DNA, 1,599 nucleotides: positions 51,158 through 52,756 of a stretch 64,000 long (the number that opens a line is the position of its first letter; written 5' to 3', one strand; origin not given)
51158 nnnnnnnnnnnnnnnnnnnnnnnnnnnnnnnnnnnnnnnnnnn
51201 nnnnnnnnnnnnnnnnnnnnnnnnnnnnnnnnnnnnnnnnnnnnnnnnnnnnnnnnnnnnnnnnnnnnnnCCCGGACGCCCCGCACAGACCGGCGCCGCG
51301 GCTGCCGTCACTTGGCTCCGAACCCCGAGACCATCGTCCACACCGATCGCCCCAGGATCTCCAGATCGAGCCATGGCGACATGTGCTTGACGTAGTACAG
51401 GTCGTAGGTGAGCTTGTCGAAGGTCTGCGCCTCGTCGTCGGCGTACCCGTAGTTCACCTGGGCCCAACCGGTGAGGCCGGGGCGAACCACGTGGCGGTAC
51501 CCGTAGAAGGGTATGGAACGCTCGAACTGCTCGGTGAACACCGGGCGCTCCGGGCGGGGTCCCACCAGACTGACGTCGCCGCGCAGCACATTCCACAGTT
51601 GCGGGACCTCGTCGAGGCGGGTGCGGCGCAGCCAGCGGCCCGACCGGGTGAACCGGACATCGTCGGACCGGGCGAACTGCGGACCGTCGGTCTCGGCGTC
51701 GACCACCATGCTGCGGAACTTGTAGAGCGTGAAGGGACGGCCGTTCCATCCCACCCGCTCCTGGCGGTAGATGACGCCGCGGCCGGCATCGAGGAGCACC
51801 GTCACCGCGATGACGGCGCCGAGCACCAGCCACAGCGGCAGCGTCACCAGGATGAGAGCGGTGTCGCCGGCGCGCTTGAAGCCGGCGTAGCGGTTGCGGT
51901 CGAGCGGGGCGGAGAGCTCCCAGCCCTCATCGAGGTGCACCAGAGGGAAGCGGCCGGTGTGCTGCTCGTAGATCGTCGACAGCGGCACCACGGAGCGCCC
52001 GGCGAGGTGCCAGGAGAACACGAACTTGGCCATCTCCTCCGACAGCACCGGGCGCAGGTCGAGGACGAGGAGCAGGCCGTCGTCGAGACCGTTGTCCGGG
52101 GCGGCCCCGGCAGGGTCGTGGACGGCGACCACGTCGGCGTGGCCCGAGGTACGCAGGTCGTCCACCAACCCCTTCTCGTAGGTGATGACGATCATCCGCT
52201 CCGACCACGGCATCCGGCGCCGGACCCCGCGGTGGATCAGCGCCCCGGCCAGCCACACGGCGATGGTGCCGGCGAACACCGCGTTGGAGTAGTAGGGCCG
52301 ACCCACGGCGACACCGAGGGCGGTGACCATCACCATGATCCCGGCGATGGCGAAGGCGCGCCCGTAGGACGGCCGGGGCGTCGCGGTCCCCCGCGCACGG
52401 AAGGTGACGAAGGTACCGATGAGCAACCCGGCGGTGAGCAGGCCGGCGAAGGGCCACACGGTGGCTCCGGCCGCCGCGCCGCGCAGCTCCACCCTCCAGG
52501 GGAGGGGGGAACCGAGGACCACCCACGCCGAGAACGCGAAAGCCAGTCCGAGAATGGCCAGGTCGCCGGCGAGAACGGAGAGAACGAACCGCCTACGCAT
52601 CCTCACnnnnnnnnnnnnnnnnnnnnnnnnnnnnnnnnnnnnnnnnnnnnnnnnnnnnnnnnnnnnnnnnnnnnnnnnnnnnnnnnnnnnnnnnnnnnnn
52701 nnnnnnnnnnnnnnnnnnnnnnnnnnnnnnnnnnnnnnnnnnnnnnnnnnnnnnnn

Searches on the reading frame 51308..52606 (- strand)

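Call 22: search_protein_families(library=pfam, proteins=[window:51308-52606:-])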
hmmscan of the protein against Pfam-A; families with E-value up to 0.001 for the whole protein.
window:51308-52606:- (432 aa): 1 family
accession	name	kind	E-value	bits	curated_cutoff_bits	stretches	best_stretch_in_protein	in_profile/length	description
PF02397.22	Bac_transf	-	5.7e-61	205.6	27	1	244-426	1-178/179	Bacterial sugar transferase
